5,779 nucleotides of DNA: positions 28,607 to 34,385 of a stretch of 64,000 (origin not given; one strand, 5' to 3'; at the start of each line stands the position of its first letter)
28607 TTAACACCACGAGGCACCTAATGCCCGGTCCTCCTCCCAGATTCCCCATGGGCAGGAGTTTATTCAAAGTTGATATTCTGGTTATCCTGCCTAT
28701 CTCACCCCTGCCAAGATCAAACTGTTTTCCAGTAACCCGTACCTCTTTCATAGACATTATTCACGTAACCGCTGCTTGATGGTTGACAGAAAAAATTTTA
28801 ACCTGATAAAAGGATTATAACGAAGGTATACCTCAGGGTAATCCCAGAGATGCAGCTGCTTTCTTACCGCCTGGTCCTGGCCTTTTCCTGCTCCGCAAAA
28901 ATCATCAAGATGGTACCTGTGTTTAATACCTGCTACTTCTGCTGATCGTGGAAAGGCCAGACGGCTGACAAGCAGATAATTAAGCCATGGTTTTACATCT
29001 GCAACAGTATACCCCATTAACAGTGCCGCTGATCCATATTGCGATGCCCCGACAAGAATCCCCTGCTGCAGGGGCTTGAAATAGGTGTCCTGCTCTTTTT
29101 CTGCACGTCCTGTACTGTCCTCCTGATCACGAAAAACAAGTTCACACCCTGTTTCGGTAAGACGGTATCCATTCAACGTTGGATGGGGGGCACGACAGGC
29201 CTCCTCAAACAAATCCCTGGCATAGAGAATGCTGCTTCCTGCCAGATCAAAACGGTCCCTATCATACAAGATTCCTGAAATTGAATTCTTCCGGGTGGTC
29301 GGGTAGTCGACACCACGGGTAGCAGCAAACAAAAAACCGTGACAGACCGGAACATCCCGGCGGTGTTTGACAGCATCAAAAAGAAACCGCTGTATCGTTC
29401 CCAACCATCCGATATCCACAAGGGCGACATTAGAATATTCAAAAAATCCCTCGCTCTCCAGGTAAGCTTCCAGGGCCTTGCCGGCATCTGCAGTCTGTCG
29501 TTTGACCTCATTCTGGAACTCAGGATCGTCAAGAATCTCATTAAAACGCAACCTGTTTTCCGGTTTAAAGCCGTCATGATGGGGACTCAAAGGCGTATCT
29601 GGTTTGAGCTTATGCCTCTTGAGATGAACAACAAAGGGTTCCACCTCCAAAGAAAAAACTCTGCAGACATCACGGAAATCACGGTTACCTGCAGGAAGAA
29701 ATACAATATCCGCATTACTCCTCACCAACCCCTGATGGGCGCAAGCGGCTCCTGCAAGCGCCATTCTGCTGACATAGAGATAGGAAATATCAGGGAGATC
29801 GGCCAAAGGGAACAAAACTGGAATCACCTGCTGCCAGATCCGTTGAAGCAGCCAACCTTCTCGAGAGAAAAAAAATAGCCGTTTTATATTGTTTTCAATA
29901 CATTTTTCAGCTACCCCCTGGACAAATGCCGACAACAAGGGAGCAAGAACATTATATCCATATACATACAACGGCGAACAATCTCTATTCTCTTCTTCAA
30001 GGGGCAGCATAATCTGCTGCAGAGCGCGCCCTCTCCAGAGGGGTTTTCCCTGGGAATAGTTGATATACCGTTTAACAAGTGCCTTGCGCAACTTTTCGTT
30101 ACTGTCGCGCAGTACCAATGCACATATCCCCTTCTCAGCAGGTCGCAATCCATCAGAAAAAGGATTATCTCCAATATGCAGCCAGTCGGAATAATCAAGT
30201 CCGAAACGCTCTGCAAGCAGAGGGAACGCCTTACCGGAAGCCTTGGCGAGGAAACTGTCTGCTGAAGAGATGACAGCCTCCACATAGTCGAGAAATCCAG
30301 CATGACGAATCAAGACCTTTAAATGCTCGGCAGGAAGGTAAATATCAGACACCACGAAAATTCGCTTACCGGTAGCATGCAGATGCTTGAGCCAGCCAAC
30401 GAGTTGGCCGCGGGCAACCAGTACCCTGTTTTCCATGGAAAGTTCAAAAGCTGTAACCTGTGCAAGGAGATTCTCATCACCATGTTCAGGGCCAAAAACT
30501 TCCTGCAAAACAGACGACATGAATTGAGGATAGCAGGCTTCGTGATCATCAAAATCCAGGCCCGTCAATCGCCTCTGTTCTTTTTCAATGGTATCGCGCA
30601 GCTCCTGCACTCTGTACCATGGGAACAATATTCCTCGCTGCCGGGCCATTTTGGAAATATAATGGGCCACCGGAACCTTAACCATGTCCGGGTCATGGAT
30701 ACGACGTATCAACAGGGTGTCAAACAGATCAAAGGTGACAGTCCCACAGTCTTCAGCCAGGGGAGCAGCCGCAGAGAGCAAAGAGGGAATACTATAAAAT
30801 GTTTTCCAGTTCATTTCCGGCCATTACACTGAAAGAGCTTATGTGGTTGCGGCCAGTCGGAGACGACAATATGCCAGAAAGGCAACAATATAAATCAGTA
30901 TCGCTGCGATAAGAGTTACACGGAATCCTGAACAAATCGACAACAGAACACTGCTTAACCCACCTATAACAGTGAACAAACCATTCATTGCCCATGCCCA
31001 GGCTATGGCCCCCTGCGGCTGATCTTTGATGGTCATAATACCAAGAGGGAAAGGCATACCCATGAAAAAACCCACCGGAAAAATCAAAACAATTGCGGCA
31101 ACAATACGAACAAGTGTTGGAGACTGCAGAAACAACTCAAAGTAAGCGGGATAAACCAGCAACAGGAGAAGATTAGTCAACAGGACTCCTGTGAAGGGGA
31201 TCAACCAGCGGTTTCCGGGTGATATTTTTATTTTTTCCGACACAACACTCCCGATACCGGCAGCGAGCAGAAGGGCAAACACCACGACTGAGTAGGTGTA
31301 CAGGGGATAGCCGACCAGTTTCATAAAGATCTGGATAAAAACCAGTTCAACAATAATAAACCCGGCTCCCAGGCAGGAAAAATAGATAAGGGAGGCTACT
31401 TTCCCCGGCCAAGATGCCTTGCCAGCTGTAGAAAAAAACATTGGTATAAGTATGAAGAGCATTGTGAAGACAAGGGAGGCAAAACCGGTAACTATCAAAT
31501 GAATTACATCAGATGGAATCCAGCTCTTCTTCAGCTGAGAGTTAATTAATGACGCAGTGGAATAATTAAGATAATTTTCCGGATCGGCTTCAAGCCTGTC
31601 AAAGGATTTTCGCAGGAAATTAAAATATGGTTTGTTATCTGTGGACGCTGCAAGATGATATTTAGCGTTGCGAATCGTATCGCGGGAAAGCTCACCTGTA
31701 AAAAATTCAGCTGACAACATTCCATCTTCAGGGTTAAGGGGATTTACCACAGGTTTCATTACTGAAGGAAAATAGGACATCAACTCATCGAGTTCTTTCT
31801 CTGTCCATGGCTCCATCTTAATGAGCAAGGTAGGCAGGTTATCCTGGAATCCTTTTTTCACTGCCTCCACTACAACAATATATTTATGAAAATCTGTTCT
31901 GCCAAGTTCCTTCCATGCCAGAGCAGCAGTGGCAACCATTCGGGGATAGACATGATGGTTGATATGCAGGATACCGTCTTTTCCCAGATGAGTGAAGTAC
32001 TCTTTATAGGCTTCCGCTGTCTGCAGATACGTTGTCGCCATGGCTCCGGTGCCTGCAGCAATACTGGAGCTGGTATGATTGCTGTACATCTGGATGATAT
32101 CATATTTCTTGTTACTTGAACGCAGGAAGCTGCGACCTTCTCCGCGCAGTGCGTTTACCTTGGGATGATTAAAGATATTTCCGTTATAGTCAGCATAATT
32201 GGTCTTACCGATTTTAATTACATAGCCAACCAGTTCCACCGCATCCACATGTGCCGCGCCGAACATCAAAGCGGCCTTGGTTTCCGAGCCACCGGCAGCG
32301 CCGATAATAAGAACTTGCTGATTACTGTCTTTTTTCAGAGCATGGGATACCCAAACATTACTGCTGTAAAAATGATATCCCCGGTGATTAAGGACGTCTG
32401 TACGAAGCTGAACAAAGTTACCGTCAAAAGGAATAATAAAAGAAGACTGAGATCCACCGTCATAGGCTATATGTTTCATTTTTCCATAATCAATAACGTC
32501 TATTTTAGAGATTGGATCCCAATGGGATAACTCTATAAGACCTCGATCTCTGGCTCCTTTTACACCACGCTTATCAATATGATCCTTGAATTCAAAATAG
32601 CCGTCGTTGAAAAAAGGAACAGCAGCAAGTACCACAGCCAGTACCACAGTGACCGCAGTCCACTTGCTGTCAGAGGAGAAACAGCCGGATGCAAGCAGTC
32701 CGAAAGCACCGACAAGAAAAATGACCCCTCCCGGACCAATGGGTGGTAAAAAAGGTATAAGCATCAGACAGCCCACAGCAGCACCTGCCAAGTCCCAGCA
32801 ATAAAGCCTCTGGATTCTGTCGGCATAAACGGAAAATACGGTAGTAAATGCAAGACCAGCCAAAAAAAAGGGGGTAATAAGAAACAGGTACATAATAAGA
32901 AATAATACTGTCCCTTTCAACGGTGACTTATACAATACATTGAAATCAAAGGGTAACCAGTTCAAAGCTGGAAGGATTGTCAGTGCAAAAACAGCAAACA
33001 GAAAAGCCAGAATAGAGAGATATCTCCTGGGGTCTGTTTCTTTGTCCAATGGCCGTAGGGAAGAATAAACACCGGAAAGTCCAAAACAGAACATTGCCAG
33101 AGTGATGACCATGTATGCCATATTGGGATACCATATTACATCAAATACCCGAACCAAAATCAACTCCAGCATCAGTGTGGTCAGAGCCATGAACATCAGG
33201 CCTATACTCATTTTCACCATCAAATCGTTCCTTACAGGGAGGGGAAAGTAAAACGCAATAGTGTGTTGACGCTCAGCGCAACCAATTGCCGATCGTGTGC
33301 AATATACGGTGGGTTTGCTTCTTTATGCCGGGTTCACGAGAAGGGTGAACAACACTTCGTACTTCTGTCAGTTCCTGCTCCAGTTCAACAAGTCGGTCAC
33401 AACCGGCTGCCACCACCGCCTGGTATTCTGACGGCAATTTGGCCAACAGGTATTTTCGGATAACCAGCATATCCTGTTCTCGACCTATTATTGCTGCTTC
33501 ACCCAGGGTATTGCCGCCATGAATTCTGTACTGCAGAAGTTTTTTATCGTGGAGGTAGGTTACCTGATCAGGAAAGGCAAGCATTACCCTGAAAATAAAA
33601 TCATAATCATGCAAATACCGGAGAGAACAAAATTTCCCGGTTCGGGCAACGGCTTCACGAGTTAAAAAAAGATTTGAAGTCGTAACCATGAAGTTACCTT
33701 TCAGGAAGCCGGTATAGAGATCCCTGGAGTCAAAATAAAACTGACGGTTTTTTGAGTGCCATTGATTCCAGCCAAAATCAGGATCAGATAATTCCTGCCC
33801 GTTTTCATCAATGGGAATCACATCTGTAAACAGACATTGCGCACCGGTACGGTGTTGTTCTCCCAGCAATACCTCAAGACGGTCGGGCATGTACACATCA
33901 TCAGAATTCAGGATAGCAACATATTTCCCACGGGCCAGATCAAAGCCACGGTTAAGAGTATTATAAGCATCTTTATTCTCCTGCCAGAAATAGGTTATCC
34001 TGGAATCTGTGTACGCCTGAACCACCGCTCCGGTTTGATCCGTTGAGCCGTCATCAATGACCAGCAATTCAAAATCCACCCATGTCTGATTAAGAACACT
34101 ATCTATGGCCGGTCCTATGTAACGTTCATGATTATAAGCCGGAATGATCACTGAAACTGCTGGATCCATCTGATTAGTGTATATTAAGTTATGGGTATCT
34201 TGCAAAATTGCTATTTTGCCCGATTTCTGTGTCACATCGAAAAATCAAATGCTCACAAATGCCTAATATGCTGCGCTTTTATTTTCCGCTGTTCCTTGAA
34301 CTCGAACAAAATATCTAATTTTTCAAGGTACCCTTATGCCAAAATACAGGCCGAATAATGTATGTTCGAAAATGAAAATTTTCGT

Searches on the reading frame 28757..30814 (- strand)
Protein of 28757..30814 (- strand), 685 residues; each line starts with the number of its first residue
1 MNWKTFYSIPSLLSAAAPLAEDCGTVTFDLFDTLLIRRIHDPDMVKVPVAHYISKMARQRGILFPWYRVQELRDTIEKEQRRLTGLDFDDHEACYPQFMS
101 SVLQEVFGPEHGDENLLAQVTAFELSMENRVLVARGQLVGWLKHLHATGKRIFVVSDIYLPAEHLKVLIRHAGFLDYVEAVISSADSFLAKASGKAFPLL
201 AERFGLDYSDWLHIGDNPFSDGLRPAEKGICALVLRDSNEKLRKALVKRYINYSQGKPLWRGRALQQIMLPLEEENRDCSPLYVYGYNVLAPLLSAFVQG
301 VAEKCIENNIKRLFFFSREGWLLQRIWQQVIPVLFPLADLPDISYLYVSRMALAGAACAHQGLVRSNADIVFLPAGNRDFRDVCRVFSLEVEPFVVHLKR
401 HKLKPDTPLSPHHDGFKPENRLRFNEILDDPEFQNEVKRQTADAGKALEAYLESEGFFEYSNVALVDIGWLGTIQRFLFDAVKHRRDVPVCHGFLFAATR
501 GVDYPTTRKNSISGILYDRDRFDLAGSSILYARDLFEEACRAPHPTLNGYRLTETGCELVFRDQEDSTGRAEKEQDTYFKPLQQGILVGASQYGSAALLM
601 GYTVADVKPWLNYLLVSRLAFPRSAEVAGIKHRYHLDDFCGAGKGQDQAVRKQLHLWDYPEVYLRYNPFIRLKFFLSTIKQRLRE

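Call 4: search_protein_families(library=pfam, proteins=[window:28757-30814:-], max_evalue=0.01)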
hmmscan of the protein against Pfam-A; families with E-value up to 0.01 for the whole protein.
window:28757-30814:- (685 aa): 1 family
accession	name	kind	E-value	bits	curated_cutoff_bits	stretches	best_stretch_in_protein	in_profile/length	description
PF00702.32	Hydrolase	-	2.9e-07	31.5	26.4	1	132-218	97-181/191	haloacid dehalogenase-like hydrolase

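Call 45: search_protein_families(library=ncbifam, proteins=[window:28757-30814:-], max_evalue=0.01)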
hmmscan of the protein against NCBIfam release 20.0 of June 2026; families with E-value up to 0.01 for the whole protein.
window:28757-30814:- (685 aa): 4 families
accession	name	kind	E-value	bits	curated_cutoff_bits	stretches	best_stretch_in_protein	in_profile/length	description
TIGR02252.1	DREG-2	subfamily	2.7e-05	24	155.2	1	26-229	3-198/203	HAD hydrolase, REG-2-like, family IA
TIGR02253.1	CTE7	subfamily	6.1e-05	22.9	169.75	1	26-241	5-200/221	TIGR02253 family HAD-type hydrolase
TIGR01549.1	HAD-SF-IA-v1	subfamily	0.0036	17.7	23.3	0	148-223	75-143/149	HAD-IA family hydrolase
TIGR02254.1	YjjG_YfnB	equivalog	0.0055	16.2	159.9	1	168-233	129-194/223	YjjG family noncanonical pyrimidine nucleotidase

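Call 80: search_solved_structures(query=window:28757-30814:-, max_evalue=1, show_alignments=2)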
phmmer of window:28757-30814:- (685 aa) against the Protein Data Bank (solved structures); distinct sequences matched with E-value up to 1: 12.
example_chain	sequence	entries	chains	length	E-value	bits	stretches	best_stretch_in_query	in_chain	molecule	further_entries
7shg_A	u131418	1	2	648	3.4e-22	81.6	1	25-560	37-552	Ribofuranosyl transferase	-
9h50_A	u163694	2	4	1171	4.1e-12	48.2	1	27-334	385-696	Bcs3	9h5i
8a0c_A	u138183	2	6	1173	4.1e-12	48.2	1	27-334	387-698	Bcs3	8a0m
2om6_A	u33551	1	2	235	0.0061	17.9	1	107-245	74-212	Probable phosphoserine phosphatase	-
4ygq_A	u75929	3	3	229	0.053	14.8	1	141-235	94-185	Hydrolase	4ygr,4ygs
6q7p_A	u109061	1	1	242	0.39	12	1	162-241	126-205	OE1.2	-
1x42_A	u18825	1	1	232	0.49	11.6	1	161-241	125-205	hypothetical protein PH0459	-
6q7q_A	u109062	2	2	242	0.49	11.6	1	163-241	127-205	OE1.3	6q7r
9ful_A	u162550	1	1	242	0.93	10.7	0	154-241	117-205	Chain A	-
1qq5_A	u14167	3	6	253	0.95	10.7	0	163-248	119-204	PROTEIN (L-2-HALOACID DEHALOGENASE)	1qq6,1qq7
9fug_A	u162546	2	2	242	0.95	10.7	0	154-241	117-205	SNAr1.3 (K39A) | Chain A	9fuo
1aq6_A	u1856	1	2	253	0.96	10.7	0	163-248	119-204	L-2-HALOACID DEHALOGENASE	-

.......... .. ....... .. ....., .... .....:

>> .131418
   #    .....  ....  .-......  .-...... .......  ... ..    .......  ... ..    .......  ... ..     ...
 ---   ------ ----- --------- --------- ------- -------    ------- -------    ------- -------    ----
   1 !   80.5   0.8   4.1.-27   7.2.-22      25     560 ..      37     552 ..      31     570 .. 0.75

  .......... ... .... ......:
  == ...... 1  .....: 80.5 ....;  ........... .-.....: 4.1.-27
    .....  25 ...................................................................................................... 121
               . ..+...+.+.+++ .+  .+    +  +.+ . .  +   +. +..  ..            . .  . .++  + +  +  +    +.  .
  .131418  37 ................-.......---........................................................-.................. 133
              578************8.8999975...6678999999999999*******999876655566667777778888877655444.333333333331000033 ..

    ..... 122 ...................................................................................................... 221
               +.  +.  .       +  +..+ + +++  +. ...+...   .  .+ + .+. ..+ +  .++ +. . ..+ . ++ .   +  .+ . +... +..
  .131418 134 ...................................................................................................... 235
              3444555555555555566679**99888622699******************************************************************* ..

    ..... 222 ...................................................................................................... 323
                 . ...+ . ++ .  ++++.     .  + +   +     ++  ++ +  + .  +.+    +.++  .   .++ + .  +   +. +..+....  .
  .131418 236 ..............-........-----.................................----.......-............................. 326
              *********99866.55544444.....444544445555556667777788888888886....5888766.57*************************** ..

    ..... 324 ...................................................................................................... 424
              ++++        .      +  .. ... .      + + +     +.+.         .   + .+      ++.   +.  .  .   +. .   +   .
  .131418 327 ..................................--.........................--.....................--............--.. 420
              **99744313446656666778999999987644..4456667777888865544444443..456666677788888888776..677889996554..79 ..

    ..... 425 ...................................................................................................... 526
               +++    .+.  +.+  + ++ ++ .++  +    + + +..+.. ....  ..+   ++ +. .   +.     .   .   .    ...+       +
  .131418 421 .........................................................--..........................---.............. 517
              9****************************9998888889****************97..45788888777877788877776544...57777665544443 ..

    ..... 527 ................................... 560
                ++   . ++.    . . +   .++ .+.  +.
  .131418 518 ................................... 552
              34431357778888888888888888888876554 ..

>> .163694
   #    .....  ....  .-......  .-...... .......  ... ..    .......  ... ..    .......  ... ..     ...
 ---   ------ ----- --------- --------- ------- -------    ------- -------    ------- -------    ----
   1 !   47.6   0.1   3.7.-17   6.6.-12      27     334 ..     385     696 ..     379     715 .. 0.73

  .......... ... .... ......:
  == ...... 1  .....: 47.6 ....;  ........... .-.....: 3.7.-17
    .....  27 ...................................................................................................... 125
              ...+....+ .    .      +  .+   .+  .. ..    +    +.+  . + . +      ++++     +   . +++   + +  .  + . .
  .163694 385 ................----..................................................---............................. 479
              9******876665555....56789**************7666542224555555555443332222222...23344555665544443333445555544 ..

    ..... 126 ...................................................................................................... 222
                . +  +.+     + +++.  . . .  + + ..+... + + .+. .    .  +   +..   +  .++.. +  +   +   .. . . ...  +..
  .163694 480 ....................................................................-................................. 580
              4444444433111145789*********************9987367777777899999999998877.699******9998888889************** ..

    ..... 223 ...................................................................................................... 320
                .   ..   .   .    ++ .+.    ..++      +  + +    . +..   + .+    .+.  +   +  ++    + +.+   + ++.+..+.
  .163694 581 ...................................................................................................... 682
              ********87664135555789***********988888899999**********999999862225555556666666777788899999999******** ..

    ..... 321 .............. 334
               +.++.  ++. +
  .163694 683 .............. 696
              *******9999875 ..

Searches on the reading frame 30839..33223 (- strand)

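Call 4: search_protein_families(library=pfam, proteins=[window:30839-33223:-], max_evalue=0.01)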
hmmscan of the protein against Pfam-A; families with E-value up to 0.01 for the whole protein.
window:30839-33223:- (794 aa): 1 family
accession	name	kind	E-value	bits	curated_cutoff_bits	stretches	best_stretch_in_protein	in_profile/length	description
PF01564.23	Spermine_synth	-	7.4e-06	26.1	22.9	1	290-421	8-130/186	Spermine/spermidine synthase domain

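Call 45: search_protein_families(library=ncbifam, proteins=[window:30839-33223:-], max_evalue=0.01)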
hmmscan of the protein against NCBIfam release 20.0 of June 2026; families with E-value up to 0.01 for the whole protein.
window:30839-33223:- (794 aa): 3 families
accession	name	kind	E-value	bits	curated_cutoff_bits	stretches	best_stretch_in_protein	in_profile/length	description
NF002010.0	PRK00811.1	equivalog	7.7e-08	31.9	260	1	285-424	63-194/287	polyamine aminopropyltransferase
TIGR00417.1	speE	equivalog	8.9e-05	21.9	249.55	1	299-419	71-182/271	spermidine synthase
NF002956.0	PRK03612.1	equivalog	0.00017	20.1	472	1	291-377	289-379/522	polyamine aminopropyltransferase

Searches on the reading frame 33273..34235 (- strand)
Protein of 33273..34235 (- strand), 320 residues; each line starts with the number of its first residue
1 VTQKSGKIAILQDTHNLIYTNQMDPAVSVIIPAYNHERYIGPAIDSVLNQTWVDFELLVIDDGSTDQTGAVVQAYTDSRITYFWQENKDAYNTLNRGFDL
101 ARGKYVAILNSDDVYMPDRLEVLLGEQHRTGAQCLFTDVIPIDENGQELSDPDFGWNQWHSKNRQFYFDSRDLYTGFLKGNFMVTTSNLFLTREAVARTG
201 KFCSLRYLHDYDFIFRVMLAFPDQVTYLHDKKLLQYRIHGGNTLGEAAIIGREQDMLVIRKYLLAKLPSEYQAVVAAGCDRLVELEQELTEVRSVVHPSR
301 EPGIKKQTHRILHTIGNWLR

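Call 25: search_protein_families(library=pfam, proteins=[window:33273-34235:-], max_evalue=0.001)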
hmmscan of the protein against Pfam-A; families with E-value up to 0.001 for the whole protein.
window:33273-34235:- (320 aa): 3 families
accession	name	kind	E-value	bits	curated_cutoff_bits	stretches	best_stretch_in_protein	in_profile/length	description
PF00535.33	Glycos_transf_2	-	9.2e-33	114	23.3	1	28-172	1-150/168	Glycosyl transferase family 2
PF13641.12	Glyco_tranf_2_3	-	1.8e-12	48.2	27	1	25-190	1-171/230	Glycosyltransferase like family 2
PF10111.15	Glyco_tranf_2_2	-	1e-11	45.3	27.3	1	28-222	1-204/276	Glycosyltransferase like family 2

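Call 45: search_protein_families(library=ncbifam, proteins=[window:33273-34235:-], max_evalue=0.01)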
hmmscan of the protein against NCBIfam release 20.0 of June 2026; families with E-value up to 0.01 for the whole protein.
window:33273-34235:- (320 aa): 27 families (the best 25 are shown)
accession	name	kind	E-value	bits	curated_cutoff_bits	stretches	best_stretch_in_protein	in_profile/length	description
NF047683.1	TeichurnBiosyTuaG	equivalog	1.2e-25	90.6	400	1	22-150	3-134/252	teichuronic acid biosynthesis protein TuaG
NF007482.0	PRK10073.1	equivalog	9.6e-21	74.1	423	1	23-124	4-107/334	glycosyltransferase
NF053739.1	GlytfEpsEBac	equivalog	9e-18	64.2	450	1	25-147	1-128/265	glycosyltransferase EpsE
NF050050.1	ProtGlycPglI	equivalog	3.5e-17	62.7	500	1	25-146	2-125/306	GalNAc(5)-diNAcBac-PP-undecaprenol beta-1,3-glucosyltransferase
NF007453.0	PRK10018.1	equivalog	3.4e-15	56.5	382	1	24-134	5-118/280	colanic acid biosynthesis glycosyltransferase WcaA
TIGR03937.1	PgaC_IcaA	equivalog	6.1e-15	55.1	422.3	1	21-121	41-144/407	poly-beta-1,6-N-acetyl-D-glucosamine synthase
TIGR04017.1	WcaA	equivalog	2e-14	53.9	495.75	1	24-133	4-116/279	colanic acid biosynthesis glycosyltransferase WcaA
NF041875.1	EPS_EpsD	equivalog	3.9e-13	49.5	370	1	27-202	1-173/325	exopolysaccharide biosynthesis glycosyltransferase EpsD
TIGR03965.1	mycofact_glyco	equivalog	1.1e-11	44.3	280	1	23-148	72-200/467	mycofactocin biosynthesis glycosyltransferase MftF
NF041394.1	GtaseAglG_Halo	equivalog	9.8e-11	41.5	440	1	27-128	3-108/304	glucosyl-dolichyl phosphate glucuronosyltransferase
TIGR04283.1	glyco_like_mftF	equivalog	2.3e-10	40.5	182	1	27-121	1-90/221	TIGR04283 family arsenosugar biosynthesis glycosyltransferase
TIGR04009.1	wcaE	equivalog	7.6e-09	35.2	369.2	1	49-123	28-103/248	colanic acid biosynthesis glycosyltransferase WcaE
NF038302.1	EPS_HpsE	equivalog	2.4e-08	33.3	300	1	27-115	3-99/307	hormogonium polysaccharide biosynthesis glycosyltransferase HpsE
TIGR03469.1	HpnB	hypoth_equivalog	7e-08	31.9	379.25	1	13-75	32-95/386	hopene-associated glycosyltransferase HpnB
NF038299.1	EPS_HpsN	equivalog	1.3e-07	30.9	425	1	25-118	1-96/317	hormogonium polysaccharide biosynthesis glycosyltransferase HpsN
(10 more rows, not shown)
